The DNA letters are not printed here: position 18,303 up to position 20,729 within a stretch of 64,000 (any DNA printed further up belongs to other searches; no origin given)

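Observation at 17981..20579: Cytoplasmic (Tat-less) Mo/W-bis-PGD enzyme with FS0 cluster and DmsB-like partner, acetylene-hydratase/transhydroxylase-like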

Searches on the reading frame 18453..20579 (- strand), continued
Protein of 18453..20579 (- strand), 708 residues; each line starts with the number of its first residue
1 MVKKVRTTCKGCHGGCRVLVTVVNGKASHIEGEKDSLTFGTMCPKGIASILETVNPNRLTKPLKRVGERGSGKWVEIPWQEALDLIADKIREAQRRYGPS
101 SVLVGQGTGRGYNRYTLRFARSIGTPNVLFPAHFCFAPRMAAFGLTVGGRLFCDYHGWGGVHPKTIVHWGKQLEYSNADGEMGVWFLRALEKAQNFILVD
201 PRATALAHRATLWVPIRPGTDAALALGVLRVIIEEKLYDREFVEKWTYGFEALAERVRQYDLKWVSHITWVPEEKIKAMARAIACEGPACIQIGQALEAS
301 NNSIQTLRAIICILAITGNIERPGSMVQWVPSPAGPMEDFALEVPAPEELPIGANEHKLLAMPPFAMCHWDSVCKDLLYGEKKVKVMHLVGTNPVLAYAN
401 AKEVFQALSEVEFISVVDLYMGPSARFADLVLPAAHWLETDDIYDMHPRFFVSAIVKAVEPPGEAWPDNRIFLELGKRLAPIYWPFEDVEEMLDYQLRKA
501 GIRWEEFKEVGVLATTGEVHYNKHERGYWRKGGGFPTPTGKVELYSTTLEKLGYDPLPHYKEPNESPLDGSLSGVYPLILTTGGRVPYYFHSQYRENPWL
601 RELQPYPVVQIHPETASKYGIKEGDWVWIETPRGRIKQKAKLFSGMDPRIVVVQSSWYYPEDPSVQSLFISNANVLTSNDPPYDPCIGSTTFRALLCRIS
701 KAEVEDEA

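Call 45: search_protein_families(library=pfam, proteins=[L033:9021-9908:+, L030:6522-8066:-, L058:12388-13470:-, L012:2038-2595:+, L005:7016-7606:-, L005:551-895:+, L034:16179-16814:+, L036:4809-6482:+, L077:18766-20106:-, L056:8230-8922:+], max_evalue=0.001)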
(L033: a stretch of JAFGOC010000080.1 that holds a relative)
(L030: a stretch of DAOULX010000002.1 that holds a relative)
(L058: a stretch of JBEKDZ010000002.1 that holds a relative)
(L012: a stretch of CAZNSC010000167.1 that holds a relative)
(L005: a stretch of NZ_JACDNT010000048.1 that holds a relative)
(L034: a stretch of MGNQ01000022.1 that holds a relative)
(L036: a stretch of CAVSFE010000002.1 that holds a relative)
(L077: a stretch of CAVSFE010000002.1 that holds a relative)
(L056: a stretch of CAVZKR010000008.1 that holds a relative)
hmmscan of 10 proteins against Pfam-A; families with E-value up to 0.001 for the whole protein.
L033:9021-9908:+ (295 aa): 2 families
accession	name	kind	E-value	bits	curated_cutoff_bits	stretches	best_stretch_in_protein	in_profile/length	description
PF03916.19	NrfD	-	1.9e-14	54.5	25.8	1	30-286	17-309/313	Polysulphide reductase, NrfD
PF04976.17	DmsC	-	5.9e-05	23.1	22.3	1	53-177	46-169/275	DMSO reductase anchor subunit (DmsC)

L030:6522-8066:- (514 aa): 3 families
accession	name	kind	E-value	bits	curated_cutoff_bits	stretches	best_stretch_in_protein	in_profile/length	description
PF00135.34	COesterase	-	2.9e-109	366.8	27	1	6-497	2-509/515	Carboxylesterase family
PF07859.19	Abhydrolase_3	-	7.7e-10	39.3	25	1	165-199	49-83/210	alpha/beta hydrolase fold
PF20434.5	BD-FAE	-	9.7e-10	38.7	26.8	1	88-199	1-101/215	BD-FAE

L058:12388-13470:- (360 aa): 4 families
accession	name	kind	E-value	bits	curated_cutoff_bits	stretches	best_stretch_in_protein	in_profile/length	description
PF00107.32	ADH_zinc_N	-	1.3e-33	116.1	31.8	1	188-320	1-127/129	Zinc-binding dehydrogenase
PF08240.17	ADH_N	-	8.2e-27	93.9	23.5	1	25-147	2-103/104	Alcohol dehydrogenase GroES-like domain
PF13602.12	ADH_zinc_N_2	-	6.1e-09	37.4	27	1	221-351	1-127/134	Zinc-binding dehydrogenase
PF16912.11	Glu_dehyd_C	-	1.2e-07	31.8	34.9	1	170-345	24-199/211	Glucose dehydrogenase C-terminus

L012:2038-2595:+ (185 aa): 2 families
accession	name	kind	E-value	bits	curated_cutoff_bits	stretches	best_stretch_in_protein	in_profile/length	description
PF13577.12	SnoaL_4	-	2.9e-22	79.4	24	1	44-167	3-125/126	SnoaL-like domain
PF12680.13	SnoaL_2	-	0.00022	22.2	27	1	55-162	2-99/102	SnoaL-like domain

L005:7016-7606:- (196 aa): 0 families

L005:551-895:+ (114 aa): 2 families
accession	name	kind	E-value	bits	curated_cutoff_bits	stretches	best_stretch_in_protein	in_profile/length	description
PF07883.17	Cupin_2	-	1.9e-13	50.3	27.2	1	40-108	2-69/70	Cupin domain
PF05899.18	Cupin_3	-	5.6e-07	29.6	23.5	1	46-91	16-60/74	EutQ-like cupin domain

L034:16179-16814:+ (211 aa): 1 family
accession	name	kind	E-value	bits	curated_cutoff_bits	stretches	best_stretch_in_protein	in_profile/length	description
PF01917.21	Arch_flagellin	-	1.6e-24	87.5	29.5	1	11-198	1-162/162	Archaebacterial flagellin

L036:4809-6482:+ (557 aa): 3 families
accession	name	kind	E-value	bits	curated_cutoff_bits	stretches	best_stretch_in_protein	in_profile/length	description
PF02775.26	TPP_enzyme_C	-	4.2e-24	85.5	21.9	1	409-552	10-151/151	Thiamine pyrophosphate enzyme, C-terminal TPP binding domain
PF02776.23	TPP_enzyme_N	-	7.1e-17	61.7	26.8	1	8-106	5-98/119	Thiamine pyrophosphate enzyme, N-terminal TPP binding domain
PF00205.28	TPP_enzyme_M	-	1.2e-12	48.1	30.4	1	198-308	1-117/137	Thiamine pyrophosphate enzyme, central domain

L077:18766-20106:- (446 aa): 1 family
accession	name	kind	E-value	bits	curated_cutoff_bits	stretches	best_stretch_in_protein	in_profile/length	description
PF01208.23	URO-D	-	1.4e-22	80.7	23.9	1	240-442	140-346/346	Uroporphyrinogen decarboxylase (URO-D)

L056:8230-8922:+ (230 aa): 13 families
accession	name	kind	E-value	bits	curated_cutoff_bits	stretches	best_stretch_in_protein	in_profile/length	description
PF12838.12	Fer4_7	-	3.4e-16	59.9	27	2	11-73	1-52/52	4Fe-4S dicluster domain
PF13247.11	Fer4_11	-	2e-15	57.2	26.2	2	52-104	5-59/100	4Fe-4S dicluster domain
PF00037.32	Fer4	-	1.2e-12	47.5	21.1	1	82-101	1-20/24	4Fe-4S binding domain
PF13237.11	Fer4_10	-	1.3e-12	47.8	25.5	2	55-100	7-53/53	4Fe-4S dicluster domain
PF12797.12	Fer4_2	-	1.2e-10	41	24.5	2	81-101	2-22/22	4Fe-4S binding domain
PF13187.11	Fer4_9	-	2.2e-10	40.9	27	1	56-102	1-50/52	4Fe-4S dicluster domain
PF12837.12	Fer4_6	-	4.5e-09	36.3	25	1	84-102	4-22/24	4Fe-4S binding domain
PF13183.11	Fer4_8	-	9.4e-07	29.7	27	0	9-72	2-67/68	4Fe-4S dicluster domain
PF14697.11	Fer4_21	-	3.4e-06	27.5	35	0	56-102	7-54/59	4Fe-4S dicluster domain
PF13484.11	Fer4_16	-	6.6e-06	27.3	30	0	11-30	1-20/66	4Fe-4S double cluster binding domain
PF25160.1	LdpA_Fe-S-bd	-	1.1e-05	25.5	27.6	1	62-103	6-42/49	LdpA Fe-S cluster-binding domain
PF12798.12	Fer4_3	-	0.00011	23.2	27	0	89-101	1-13/15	4Fe-4S binding domain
PF12800.12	Fer4_4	-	0.00038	21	24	0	87-102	2-17/17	4Fe-4S binding domain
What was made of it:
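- The Dehalococcoidales relatives carry an NrfD anchor (call 45).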

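Call 46: search_protein_representatives(protein=window:18453-20579:-)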
Query: 708 residues. Proteins with E-value up to 0.001 (for the whole library): 18432; up to 1e-10: 8048; up to 1e-30: 2042. The best 150 are listed.
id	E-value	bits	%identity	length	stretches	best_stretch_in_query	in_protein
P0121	5.2e-242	821.6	55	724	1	3-704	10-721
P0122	3.3e-164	564.3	42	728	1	1-702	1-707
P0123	1.9e-163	561.8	43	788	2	242-703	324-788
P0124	6.0e-162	556.9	44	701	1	3-702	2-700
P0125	3.5e-158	544.4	42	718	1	4-706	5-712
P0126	2.3e-157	541.7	43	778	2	250-703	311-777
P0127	7.4e-154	530.1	42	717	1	4-702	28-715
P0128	1.3e-152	526.0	42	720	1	3-703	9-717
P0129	1.2e-150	519.6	43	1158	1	4-702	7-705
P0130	5.1e-146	504.2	43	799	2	249-703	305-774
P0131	1.9e-145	502.3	42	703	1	2-702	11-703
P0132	2.7e-145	501.8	43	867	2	250-702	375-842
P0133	3.0e-143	495.0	43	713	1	5-701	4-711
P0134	8.5e-143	493.5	40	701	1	4-702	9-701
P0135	1.2e-142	493.0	41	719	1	1-703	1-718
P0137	6.0e-141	487.4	39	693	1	1-702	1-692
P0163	5.6e-126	437.9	39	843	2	250-703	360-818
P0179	2.4e-120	419.3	37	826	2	250-704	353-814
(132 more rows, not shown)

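Call 48: predict_structure(alignment_id=A1)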
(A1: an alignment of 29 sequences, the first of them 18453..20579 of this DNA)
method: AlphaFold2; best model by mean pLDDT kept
length: 708 residues; sequences in the alignment: 29
mean_pLDDT: 77.8   pTM: 0.84
mean pLDDT of the five models: 77.8, 76.1, 75.2, 72.2, 65.0
residues with pLDDT >= 90: 222; 70-90: 271; 50-70: 142; < 50: 73
segments of 3 or more residues with pLDDT < 50: 152-162, 172-178, 296-298, 323-330, 444-456, 512-528, 584-592
pLDDT, mean of each block of 10 residues (from residue 1): 76 65 82 75 67 75 88 90 97 96 78 79 92 66 79 40 59 51 66 82 79 88 94 95 91 97 95 95 78 59 86 82 46 70 92 90 84 89 89 71 84 88 83 70 46 49 77 95 94 87 75 45 48 77 94 94 78 86 52 58 72 97 93 87 92 69 61 74 80 81 65
secondary structure, 60 per line:
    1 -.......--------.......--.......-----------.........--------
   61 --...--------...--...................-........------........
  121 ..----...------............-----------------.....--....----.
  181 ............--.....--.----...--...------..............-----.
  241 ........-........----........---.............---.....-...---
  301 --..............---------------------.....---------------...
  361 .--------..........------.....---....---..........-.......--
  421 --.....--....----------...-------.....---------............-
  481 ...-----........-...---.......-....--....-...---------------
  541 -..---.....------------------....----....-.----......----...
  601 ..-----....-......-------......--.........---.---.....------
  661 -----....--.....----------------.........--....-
elements in order (helices of 4 or more, strands of 3 or more residues): E2-8 E17-23 E26-32 H44-52 E63-65 E74-76 H79-97 E102-106 H113-122 E127-129 H136-147 E165-169 H172-175 H180-192 E195-199 E212-214 H221-234 H240-246 H250-257 H262-269 H273-285 E289-293 H303-316 H338-342 H358-361 H370-379 E386-390 H394-397 H401-410 E412-418 H423-427 E430-433 H454-458 H468-479 H489-496 H504-510 H512-515 H518-521 H547-551 H570-573 E578-581 H588-593 H598-602 E608-611 H613-618 E626-631 E634-642 E650-654 H666-669 H672-676 E693-701 H704-707
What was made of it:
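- The active-site loops of the AF2 model have low confidence (call 48).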

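Call 50: list_cluster_members(proteins=[P0122, P0123, P0125, P0126, P0128, P0129, P0132, P0163, P0179, P0137])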
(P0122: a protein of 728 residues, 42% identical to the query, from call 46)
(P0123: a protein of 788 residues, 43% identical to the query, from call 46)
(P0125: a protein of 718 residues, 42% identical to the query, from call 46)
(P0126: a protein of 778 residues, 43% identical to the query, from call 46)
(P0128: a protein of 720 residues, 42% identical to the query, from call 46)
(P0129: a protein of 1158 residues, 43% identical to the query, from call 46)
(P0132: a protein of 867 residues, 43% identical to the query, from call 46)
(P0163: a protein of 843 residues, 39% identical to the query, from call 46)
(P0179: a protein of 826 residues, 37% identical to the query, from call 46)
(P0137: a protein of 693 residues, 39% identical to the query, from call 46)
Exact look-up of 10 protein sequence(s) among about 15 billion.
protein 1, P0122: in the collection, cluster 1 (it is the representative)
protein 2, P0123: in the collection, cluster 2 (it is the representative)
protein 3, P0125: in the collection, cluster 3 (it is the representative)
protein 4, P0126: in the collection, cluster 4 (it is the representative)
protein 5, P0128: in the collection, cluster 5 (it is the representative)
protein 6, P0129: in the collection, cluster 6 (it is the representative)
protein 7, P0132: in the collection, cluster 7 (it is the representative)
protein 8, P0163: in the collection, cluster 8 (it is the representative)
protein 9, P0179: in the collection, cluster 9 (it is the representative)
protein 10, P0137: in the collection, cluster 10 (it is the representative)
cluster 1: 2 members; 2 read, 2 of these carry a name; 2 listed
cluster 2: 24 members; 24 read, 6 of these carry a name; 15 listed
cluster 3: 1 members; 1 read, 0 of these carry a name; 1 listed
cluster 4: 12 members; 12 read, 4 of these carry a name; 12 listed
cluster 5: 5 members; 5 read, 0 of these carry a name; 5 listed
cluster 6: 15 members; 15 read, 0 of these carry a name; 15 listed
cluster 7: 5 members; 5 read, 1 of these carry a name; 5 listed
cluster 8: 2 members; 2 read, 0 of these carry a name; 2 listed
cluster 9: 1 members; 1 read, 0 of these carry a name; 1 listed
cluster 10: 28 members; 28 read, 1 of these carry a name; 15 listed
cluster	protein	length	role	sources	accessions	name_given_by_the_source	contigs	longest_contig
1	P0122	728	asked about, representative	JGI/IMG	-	anaerobic selenocysteine-containing dehydrogenase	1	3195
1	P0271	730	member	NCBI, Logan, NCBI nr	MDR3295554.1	MAG: molybdopterin-dependent oxidoreductase [Clostridiales Family XIII bacterium] | molybdopterin-dependent oxidoreductase [Clostridiales Family XIII bacterium]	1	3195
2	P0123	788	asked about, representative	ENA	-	-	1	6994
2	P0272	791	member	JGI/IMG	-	anaerobic selenocysteine-containing dehydrogenase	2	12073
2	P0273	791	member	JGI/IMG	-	anaerobic selenocysteine-containing dehydrogenase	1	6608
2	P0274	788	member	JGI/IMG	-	anaerobic selenocysteine-containing dehydrogenase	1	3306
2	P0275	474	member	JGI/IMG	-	anaerobic selenocysteine-containing dehydrogenase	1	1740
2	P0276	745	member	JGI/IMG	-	anaerobic selenocysteine-containing dehydrogenase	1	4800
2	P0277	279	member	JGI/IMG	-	anaerobic selenocysteine-containing dehydrogenase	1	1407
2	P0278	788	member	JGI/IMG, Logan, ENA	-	-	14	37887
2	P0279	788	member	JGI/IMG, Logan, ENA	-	-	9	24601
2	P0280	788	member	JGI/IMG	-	-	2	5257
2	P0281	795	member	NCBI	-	-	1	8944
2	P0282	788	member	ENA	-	-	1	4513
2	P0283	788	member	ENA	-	-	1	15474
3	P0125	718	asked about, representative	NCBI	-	-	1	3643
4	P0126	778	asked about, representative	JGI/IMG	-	anaerobic selenocysteine-containing dehydrogenase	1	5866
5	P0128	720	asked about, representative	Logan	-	-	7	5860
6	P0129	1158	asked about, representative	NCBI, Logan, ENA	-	-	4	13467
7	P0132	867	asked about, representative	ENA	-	-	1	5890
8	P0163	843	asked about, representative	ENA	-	-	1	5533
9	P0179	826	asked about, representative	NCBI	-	-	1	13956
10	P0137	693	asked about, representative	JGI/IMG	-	-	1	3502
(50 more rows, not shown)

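Call 51: fold_search(model_id=the predicted structure, library=pdb)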
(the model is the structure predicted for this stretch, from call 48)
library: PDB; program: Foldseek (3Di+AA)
matches with E <= 10: 676; with E <= 0.001: 175
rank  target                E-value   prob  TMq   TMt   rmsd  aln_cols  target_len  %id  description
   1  2e7z                  3.5e-46  1.00  0.81  0.79   4.1       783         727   27  Acetylene Hydratase from Pelobacter acetylenicus (released 2007-02-27)
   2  1fdi                  1.4e-35  1.00  0.71  0.70   6.7       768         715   22  OXIDIZED FORM OF FORMATE DEHYDROGENASE H FROM E. COLI COMPLEXED WITH THE INHIBITOR NITRITE (released 1997-08-20)
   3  2vpw_A                2.4e-35  1.00  0.75  0.73   5.9       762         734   24  Polysulfide reductase with bound menaquinone (released 2008-06-10)
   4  7vw6_A                2.5e-35  1.00  0.71  0.57   6.0       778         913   20  Cryo-EM Structure of Formate Dehydrogenase 1 from Methylorubrum extorquens AM1 (released 2022-06-01)
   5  2v3v                  2.5e-35  1.00  0.72  0.71   6.4       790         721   23  A New Catalytic Mechanism of Periplasmic Nitrate Reductase from Desulfovibrio desulfuricans ATCC 27774 from Crystallogra (released 2008-03-18)
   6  2v45                  2.8e-35  1.00  0.72  0.71   6.5       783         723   23  A New Catalytic Mechanism of Periplasmic Nitrate Reductase from Desulfovibrio desulfuricans ATCC 27774 from Crystallogra (released 2008-03-18)
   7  2nap                  3.6e-35  1.00  0.72  0.71   6.5       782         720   24  DISSIMILATORY NITRATE REDUCTASE (NAP) FROM DESULFOVIBRIO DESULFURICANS (released 1999-09-19)
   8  8j83_A                4.5e-35  1.00  0.71  0.56   6.3       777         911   20  Crystal structure of formate dehydrogenase from Methylorubrum extorquens AM1 (released 2023-10-11)
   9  2jio                  5.9e-35  1.00  0.72  0.71   6.5       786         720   24  A New Catalytic Mechanism of Periplasmic Nitrate Reductase from Desulfovibrio desulfuricans ATCC 27774 from Crystallogra (released 2008-03-18)
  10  1aa6                  3.2e-34  1.00  0.72  0.73   6.6       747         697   22  REDUCED FORM OF FORMATE DEHYDROGENASE H FROM E. COLI (released 1997-08-20)
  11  6cz7_C                1.6e-33  1.00  0.71  0.63   7.2       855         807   20  The arsenate respiratory reductase (Arr) complex from Shewanella sp. ANA-3 (released 2018-08-15)
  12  6cz7_A                2.0e-33  1.00  0.70  0.62   7.3       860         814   20  The arsenate respiratory reductase (Arr) complex from Shewanella sp. ANA-3 (released 2018-08-15)
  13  7z0t_A                2.5e-33  1.00  0.73  0.73   6.4       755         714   23  Structure of the Escherichia coli formate hydrogenlyase complex (aerobic preparation, composite structure) (released 2022-09-28)
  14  9vap_A                2.5e-31  1.00  0.71  0.58   8.4       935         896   20  Cryo-EM structure of formate dehydrogenase from Shewanella oneidensis MR-1 (SoFdhAB) (released 2026-04-08)
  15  2dmr                  4.5e-31  1.00  0.67  0.63   7.9       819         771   21  DITHIONITE REDUCED DMSO REDUCTASE FROM RHODOBACTER CAPSULATUS (released 1998-03-18)
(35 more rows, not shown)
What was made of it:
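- On Pyrogallol-phloroglucinol transhydroxylase (AthL/BthL): Its fold rank is 17 (TM 0.65, 18% identity; call 51).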
